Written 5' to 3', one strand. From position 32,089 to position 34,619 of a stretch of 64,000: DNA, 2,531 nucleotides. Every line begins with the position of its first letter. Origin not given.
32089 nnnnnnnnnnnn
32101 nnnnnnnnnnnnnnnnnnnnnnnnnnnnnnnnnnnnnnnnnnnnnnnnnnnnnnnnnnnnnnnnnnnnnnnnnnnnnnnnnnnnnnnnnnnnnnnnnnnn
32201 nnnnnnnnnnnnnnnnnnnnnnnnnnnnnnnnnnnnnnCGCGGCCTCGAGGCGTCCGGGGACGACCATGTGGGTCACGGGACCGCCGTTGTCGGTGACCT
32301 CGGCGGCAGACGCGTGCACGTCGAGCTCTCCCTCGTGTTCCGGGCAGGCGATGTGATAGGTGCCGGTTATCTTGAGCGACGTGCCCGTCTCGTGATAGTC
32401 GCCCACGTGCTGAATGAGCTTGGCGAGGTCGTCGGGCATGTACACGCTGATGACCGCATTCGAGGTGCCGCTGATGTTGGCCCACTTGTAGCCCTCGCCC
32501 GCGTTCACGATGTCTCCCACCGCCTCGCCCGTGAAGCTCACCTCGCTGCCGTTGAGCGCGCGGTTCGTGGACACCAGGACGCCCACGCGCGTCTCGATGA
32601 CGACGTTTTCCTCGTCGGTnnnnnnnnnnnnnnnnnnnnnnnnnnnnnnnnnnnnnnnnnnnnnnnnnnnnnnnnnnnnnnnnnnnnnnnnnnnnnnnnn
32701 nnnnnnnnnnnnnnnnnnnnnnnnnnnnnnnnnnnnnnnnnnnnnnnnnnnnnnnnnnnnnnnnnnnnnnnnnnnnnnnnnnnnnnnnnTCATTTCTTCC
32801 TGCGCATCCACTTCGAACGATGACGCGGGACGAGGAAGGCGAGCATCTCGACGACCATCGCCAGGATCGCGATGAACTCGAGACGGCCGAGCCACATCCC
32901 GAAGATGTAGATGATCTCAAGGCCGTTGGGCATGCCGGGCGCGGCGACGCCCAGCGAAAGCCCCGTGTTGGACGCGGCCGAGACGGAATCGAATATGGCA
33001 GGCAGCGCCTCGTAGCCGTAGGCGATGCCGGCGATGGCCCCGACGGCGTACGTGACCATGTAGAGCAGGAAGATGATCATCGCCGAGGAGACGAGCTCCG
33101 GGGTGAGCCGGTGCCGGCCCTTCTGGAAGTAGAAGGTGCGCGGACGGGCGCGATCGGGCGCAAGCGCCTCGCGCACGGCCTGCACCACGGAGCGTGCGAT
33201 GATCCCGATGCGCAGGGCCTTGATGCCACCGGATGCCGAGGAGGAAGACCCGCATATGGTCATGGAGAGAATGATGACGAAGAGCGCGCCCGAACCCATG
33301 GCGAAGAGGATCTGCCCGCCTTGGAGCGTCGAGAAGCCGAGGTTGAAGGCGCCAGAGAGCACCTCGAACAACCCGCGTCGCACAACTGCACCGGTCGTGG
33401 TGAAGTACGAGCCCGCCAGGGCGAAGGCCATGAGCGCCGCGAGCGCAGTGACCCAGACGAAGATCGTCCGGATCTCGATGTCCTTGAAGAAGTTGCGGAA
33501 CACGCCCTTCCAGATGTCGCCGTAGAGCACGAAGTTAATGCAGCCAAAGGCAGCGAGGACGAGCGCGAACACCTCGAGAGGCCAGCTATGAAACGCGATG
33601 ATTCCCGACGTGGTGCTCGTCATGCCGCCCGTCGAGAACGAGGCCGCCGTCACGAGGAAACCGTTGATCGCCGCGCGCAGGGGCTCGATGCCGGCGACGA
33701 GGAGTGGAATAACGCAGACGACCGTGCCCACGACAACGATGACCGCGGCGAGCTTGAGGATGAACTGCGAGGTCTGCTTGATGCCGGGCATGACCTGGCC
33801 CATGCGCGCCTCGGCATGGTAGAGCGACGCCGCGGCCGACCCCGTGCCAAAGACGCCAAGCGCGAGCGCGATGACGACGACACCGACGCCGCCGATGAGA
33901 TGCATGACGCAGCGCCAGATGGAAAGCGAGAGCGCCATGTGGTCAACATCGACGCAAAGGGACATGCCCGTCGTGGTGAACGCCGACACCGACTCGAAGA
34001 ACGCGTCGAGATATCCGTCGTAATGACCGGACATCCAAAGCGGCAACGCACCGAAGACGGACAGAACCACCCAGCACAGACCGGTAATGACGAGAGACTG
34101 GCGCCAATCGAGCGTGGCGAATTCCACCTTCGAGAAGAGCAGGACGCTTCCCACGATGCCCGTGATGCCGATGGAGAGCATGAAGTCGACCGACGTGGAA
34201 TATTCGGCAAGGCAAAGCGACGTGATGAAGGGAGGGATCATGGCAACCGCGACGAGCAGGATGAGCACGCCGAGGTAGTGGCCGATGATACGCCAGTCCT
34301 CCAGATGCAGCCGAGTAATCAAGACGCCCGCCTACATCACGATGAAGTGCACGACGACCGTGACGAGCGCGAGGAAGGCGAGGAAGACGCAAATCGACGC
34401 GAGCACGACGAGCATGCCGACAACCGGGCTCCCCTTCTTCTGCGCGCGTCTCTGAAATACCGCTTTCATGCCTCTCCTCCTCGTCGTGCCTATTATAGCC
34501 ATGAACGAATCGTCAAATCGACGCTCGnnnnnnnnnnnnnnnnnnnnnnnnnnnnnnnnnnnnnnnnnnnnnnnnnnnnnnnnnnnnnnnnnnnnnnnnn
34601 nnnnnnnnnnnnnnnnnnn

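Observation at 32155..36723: Two TrkH paralogs each linked to the same uncharacterised extracytoplasmic domain: fused in one, a translationally coupled separate gene in the other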

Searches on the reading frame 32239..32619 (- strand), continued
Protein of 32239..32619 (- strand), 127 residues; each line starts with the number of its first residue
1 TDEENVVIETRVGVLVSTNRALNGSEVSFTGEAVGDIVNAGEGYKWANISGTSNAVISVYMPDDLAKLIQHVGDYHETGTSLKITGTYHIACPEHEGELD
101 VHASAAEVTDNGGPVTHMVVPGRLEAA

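Call 73: find_encoding_contigs(protein=P0140, flank=7000, max_places=2)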
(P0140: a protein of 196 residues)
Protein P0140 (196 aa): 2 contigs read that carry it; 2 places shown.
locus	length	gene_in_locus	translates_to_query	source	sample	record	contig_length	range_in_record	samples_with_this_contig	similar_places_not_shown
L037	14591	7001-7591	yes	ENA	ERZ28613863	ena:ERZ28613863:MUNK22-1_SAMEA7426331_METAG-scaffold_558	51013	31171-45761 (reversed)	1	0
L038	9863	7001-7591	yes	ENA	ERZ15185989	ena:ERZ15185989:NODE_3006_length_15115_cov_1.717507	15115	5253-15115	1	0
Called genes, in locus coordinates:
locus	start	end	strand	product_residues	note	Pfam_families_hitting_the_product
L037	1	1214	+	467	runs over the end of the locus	PF13493:DUF4118, PF00512:HisKA, PF02518:HATPase_c, PF13589:HATPase_c_3 (faint)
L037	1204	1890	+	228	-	PF00072:Response_reg, PF00486:Trans_reg_C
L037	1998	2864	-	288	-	-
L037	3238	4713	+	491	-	PF02386:TrkH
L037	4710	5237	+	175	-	-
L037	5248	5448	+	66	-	-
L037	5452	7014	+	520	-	PF02386:TrkH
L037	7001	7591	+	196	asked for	-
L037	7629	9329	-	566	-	PF00012:HSP70, PF06723:MreB_Mbl, PF00012:HSP70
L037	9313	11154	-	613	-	PF00916:Sulfate_transp, PF01740:STAS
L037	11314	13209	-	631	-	PF07690:MFS_1, PF00571:CBS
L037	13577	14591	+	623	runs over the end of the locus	PF13687:DUF4153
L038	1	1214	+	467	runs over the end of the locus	PF13493:DUF4118, PF00512:HisKA, PF02518:HATPase_c, PF13589:HATPase_c_3 (faint)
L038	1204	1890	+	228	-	PF00072:Response_reg, PF00486:Trans_reg_C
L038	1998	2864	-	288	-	-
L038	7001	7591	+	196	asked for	-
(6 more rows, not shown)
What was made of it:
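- The split arrangement TrkH491-OB175 exists (L037, call 73).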

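Call 75: find_encoding_contigs(protein=P0278, flank=6000, max_places=2)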
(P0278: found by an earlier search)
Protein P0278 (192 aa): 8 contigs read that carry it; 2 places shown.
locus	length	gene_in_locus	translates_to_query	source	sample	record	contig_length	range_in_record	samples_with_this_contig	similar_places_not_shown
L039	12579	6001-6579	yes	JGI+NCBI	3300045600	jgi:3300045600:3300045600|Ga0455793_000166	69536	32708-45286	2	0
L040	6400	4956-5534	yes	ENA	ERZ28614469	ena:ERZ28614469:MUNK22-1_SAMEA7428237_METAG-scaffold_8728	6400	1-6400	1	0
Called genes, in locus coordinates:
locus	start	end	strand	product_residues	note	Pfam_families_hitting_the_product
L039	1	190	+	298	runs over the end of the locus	PF00528:BPD_transp_1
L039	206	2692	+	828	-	PF04023:FeoA, PF01926:MMR_HSR1, PF02421:FeoB_N, PF17910:FeoB_Cyto, PF07670:Gate, PF07664:FeoB_C, PF07670:Gate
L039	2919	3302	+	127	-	-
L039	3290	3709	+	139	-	PF02254:TrkA_N, PF13241:NAD_binding_7 (weak)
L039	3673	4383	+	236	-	PF02254:TrkA_N, PF13241:NAD_binding_7 (faint), PF02080:TrkA_C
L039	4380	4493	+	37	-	-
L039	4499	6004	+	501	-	PF02386:TrkH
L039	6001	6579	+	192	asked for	-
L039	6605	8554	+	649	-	PF13493:DUF4118, PF00512:HisKA, PF02518:HATPase_c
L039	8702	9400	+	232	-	PF00072:Response_reg, PF00486:Trans_reg_C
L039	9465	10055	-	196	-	-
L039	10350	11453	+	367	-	PF14249:Tocopherol_cycl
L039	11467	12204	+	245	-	PF00933:Glyco_hydro_3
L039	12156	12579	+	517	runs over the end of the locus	PF00933:Glyco_hydro_3, PF01915:Glyco_hydro_3_C, PF14310:Fn3-like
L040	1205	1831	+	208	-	PF07664:FeoB_C, PF07670:Gate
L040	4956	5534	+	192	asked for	-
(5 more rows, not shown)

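Call 76: find_encoding_contigs(protein=P0273, flank=5000, max_places=2)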
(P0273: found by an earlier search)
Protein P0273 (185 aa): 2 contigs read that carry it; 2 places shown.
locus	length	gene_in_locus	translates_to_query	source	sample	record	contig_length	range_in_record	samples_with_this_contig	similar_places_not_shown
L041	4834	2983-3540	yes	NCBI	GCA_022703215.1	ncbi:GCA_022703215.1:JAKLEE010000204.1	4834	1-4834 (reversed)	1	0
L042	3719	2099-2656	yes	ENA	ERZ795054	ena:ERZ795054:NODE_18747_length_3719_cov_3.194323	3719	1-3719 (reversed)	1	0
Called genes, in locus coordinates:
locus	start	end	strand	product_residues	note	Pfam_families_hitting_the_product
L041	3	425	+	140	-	?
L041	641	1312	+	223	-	PF02254:TrkA_N, PF02080:TrkA_C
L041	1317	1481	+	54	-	-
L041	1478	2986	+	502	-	PF02386:TrkH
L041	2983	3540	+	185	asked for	-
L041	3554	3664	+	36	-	-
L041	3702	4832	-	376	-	?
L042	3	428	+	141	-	?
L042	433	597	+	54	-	-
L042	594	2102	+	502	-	PF02386:TrkH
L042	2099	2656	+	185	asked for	-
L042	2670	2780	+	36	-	-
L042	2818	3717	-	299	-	?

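Call 79: search_solved_structures(query=A1, max_evalue=1, show_alignments=1)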
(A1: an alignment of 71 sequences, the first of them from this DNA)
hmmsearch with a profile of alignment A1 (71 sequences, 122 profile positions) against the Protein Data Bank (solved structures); distinct sequences matched with E-value up to 1: 3.
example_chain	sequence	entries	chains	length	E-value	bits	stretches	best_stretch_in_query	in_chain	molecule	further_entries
1m9w_A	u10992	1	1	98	0.17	14.7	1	31-92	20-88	plastocyanin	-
1j5c_A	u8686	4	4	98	0.17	14.6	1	31-92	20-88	PLASTOCYANIN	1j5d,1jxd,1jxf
1pcs_A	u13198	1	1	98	0.48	13.2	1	31-92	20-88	PLASTOCYANIN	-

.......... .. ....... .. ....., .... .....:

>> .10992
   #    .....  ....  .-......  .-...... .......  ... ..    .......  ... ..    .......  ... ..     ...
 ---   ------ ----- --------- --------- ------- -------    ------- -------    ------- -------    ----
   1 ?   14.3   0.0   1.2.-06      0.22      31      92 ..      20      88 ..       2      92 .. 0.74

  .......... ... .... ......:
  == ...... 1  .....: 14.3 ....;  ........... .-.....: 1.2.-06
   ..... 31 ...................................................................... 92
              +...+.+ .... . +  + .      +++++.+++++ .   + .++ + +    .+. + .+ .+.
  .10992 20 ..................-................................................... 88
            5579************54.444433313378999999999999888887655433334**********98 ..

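Call 84: find_related_loci(query=A4, collection=metagenome_contigs, flank=4500)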
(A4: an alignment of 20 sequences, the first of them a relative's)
Query A4 (165 aa) in metagenome_contigs; peptide patterns used: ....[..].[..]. (x = any residue, [..] = any of these).
600 stretches matched a pattern (row limit reached: there are more); 463 encode a relative of the query (tblastn E <= 1e-3); the best 80 are kept; 80 distinct loci.
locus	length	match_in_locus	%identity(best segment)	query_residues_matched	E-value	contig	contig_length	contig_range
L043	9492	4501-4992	47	4-158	2e-36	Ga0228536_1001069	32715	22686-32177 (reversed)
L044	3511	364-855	47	4-158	4e-35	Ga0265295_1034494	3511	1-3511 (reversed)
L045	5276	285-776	45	4-158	2e-34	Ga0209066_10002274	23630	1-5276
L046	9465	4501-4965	45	2-156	2e-34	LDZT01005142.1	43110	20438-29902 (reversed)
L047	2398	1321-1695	50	37-164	4e-31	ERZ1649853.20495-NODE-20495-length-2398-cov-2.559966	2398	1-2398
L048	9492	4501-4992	42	2-159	1e-30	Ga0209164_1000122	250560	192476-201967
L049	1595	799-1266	46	8-160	8e-31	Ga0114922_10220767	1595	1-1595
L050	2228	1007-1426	39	25-162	4e-29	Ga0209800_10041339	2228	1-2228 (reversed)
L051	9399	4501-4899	39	5-139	5e-28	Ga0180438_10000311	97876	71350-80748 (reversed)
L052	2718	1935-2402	39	3-160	3e-28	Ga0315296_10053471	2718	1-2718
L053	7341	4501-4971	38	2-160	2e-27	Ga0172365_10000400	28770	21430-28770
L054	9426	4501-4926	37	19-158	2e-27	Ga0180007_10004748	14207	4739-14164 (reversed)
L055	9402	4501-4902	40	25-159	2e-27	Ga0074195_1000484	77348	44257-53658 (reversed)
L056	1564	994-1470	35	4-164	5e-27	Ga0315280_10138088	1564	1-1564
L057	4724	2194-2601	37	26-160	1e-26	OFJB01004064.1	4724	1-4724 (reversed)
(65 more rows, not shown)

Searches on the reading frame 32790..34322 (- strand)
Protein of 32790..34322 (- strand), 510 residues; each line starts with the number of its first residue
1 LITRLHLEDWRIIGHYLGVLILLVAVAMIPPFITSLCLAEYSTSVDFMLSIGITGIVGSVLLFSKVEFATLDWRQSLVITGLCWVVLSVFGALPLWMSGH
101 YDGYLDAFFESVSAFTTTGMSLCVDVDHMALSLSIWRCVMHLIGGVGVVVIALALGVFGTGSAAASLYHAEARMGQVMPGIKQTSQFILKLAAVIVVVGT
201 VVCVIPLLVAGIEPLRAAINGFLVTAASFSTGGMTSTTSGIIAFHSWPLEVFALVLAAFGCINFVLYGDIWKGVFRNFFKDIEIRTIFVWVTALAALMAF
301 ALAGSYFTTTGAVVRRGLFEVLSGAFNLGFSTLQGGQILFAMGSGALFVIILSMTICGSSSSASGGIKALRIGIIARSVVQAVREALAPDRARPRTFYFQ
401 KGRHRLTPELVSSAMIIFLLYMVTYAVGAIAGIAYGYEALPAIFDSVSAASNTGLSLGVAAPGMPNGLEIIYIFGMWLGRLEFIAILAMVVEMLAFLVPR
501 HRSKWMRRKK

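Call 4: search_protein_families(library=pfam, proteins=[window:32790-34322:-], max_evalue=1)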
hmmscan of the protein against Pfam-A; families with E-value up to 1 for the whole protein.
window:32790-34322:- (510 aa): 1 family
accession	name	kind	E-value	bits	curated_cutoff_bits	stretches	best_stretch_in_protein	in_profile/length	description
PF02386.22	TrkH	-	2.8e-31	109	27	1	47-489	5-489/502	Cation transport protein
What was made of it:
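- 32790..34322 (-): TrkH-S (510 aa, TTG start). Pfam PF02386, E 3e-31 (call 4).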

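Call 9: search_protein_families(library=ncbifam, proteins=[window:32790-34322:-], max_evalue=1)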
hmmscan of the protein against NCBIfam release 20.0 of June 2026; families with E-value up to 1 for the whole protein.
window:32790-34322:- (510 aa): 2 families
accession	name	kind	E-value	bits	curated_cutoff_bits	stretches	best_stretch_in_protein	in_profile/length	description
TIGR00933.1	2a38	subfamily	7.3e-54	183.3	331.15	1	91-480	2-391/391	TrkH family potassium uptake protein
NF008020.0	PRK10750.1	equivalog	1.1e-28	100.6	866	1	10-490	3-476/483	Trk system potassium transporter TrkH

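Call 47: search_solved_structures(query=window:32790-34322:-, max_evalue=0.001, show_alignments=1)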
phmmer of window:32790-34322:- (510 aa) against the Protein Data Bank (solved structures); distinct sequences matched with E-value up to 0.001: 2.
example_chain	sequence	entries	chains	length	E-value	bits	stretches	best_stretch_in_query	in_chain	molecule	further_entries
4j9u_A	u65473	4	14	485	1.9e-27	99.8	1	11-490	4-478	Trk system potassium uptake protein TrkH | Trk system potassium uptake protein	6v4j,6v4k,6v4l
3pjz_A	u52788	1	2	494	2.3e-27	99.5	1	11-490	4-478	Potassium uptake protein TrkH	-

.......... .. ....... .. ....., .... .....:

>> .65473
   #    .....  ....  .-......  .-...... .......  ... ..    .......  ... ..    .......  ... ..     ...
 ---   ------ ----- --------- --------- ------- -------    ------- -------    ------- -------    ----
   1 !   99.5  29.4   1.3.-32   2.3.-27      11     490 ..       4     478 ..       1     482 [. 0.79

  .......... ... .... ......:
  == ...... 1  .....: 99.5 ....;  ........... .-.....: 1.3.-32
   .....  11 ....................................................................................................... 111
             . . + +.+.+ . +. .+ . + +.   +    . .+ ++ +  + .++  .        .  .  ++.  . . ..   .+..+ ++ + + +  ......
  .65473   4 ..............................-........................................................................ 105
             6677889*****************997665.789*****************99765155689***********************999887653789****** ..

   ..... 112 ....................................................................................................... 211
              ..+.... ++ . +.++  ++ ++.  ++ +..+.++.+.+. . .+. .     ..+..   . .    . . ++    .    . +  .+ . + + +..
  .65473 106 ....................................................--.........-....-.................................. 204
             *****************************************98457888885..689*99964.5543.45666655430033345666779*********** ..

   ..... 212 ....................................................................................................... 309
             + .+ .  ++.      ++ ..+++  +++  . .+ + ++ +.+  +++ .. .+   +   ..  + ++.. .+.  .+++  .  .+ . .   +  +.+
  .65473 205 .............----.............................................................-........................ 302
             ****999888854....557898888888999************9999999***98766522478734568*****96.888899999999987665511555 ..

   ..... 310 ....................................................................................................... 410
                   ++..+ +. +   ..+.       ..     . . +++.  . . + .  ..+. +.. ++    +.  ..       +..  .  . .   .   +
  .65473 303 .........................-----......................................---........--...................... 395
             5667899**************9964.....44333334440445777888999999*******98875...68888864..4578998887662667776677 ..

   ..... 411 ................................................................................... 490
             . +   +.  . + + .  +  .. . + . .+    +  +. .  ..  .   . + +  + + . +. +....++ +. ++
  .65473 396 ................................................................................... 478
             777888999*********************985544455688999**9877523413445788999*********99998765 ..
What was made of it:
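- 32790..34322 (-): Aligns end to end with V. parahaemolyticus TrkH 4J9U, E 2e-27 (call 47).
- Closest known: Trk/Ktr K+ uptake systems. Same: The pore subunit belongs to Pfam TrkH and aligns end to end with 4J9U (call 47).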

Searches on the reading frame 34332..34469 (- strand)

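Call 4: search_protein_families(library=pfam, proteins=[window:34332-34469:-], max_evalue=1)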
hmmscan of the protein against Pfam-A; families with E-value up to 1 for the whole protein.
window:34332-34469:- (45 aa): 2 families
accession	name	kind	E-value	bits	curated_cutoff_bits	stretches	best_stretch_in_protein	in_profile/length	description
PF17280.7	DUF5345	-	0.16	12.6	27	1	17-45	41-69/77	Family of unknown function (DUF5345)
PF06024.17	Orf78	-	0.25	12.1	29.4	1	14-44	56-86/101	Orf78 (ac78)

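Call 9: search_protein_families(library=ncbifam, proteins=[window:34332-34469:-], max_evalue=1)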
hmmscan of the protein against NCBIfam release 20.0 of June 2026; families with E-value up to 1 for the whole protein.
window:34332-34469:- (45 aa): 1 family
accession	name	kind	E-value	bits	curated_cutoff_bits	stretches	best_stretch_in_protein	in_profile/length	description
NF047371.1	FlcA_CTERM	equivalog_domain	0.68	8.3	300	1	2-36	80-114/646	periplasmic flagellar collar protein FlcA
